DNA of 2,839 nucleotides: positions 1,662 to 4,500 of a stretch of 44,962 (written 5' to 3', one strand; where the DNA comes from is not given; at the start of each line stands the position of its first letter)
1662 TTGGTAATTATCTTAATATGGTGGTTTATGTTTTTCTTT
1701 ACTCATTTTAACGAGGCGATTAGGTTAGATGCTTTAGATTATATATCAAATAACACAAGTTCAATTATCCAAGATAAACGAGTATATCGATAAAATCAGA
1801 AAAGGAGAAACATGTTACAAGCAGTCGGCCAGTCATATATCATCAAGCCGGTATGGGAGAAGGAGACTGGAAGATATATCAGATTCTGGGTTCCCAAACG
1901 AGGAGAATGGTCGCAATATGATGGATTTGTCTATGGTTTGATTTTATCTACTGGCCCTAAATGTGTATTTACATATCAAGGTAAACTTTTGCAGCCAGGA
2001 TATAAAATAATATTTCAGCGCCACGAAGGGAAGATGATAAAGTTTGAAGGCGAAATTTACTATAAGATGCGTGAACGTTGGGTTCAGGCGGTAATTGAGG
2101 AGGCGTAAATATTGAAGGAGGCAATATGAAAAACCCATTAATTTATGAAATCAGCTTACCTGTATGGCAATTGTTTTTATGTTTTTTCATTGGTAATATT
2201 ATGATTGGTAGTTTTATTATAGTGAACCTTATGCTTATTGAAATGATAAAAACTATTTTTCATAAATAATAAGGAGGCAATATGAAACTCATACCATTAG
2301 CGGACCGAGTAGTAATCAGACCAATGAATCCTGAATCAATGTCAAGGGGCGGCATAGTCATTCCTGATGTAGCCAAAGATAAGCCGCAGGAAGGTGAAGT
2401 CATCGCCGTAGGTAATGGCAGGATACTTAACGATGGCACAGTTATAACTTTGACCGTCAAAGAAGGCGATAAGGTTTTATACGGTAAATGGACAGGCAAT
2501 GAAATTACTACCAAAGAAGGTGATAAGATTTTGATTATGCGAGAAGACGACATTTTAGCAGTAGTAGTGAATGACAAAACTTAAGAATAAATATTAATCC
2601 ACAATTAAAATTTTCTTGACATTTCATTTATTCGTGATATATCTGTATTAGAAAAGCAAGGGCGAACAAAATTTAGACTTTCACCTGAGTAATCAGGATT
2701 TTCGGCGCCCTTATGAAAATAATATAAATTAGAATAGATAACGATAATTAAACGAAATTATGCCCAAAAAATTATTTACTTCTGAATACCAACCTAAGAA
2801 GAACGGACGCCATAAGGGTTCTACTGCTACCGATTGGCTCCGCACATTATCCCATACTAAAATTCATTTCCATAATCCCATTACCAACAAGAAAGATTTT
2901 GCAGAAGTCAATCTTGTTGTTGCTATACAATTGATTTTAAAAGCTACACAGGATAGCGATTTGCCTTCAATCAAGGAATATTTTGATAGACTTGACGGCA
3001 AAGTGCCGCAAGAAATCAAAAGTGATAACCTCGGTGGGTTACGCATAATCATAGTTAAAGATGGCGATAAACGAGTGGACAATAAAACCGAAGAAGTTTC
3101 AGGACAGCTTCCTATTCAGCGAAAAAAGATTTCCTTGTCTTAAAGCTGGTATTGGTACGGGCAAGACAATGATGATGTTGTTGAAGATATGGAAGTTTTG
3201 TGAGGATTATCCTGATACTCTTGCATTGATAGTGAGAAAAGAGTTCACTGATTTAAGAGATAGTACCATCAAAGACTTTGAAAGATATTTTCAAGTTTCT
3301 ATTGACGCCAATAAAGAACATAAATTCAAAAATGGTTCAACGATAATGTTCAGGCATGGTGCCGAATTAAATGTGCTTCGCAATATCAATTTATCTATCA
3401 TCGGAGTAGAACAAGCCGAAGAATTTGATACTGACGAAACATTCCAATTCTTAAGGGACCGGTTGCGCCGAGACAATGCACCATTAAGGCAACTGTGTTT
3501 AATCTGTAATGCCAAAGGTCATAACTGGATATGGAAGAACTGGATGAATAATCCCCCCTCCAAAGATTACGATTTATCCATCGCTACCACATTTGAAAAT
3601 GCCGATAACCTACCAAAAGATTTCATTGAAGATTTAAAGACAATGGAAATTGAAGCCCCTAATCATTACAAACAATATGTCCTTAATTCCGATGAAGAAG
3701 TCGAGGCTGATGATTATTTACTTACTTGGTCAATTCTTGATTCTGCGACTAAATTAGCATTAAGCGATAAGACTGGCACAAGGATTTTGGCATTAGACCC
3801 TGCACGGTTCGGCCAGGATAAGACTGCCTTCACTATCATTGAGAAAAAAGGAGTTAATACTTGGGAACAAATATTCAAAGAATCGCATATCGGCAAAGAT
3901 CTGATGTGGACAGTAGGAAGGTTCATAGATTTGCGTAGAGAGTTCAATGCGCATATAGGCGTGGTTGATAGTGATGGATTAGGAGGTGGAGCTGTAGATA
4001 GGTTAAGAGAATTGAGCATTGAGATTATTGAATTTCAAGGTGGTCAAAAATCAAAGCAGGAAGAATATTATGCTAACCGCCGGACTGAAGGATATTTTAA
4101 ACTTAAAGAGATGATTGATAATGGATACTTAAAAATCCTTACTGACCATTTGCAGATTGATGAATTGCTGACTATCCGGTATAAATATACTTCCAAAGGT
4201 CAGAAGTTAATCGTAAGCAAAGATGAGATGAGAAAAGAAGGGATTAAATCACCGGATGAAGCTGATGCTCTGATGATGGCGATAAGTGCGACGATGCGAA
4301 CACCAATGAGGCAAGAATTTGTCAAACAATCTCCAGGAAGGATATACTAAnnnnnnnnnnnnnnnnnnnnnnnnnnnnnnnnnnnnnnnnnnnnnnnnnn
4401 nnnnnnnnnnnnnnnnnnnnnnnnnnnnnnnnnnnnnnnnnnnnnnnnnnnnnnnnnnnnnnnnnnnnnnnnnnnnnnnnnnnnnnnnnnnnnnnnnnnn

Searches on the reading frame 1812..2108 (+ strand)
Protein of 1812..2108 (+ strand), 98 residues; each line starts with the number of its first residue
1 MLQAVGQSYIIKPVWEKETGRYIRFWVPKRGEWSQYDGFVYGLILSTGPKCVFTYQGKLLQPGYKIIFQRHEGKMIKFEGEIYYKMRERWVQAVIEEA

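Call 22: search_protein_families(library=pfam, proteins=[window:1812-2108:+], max_evalue=0.01)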
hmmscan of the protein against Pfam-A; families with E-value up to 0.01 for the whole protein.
window:1812-2108:+ (98 aa): 1 family
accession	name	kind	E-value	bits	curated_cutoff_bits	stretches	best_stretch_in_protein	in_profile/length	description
PF00166.26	Cpn10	-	0.0053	17.2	21.1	1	42-95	37-93/93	Chaperonin 10 Kd subunit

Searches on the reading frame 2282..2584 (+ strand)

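Call 22: search_protein_families(library=pfam, proteins=[window:2282-2584:+], max_evalue=0.01)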
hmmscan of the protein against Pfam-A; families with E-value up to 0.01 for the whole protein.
window:2282-2584:+ (100 aa): 1 family
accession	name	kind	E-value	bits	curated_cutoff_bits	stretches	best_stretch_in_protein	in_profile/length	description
PF00166.26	Cpn10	-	2.9e-30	104.6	21.1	1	2-95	1-93/93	Chaperonin 10 Kd subunit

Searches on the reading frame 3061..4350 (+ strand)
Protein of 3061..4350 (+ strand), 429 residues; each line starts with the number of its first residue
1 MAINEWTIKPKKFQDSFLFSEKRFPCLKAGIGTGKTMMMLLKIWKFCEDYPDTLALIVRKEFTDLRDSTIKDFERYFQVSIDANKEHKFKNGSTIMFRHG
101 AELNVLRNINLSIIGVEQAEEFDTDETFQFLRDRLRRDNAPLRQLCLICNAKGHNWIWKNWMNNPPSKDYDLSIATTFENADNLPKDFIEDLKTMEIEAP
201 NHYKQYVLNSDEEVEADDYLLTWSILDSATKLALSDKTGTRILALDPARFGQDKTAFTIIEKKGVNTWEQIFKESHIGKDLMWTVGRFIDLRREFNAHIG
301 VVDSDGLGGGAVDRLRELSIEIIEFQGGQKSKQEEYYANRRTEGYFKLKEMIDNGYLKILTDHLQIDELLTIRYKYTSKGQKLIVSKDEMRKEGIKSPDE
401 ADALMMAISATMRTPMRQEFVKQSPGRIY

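Call 11: search_protein_families(library=phrogs, proteins=[window:3061-4350:+])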
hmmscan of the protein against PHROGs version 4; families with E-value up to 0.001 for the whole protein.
window:3061-4350:+ (429 aa): 2 families
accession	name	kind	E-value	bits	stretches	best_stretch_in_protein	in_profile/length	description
phrog_2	-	head and packaging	5.7e-32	112.3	1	8-423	264-604/807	terminase large subunit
phrog_979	-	head and packaging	1.9e-09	37.8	1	10-157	154-310/642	terminase large subunit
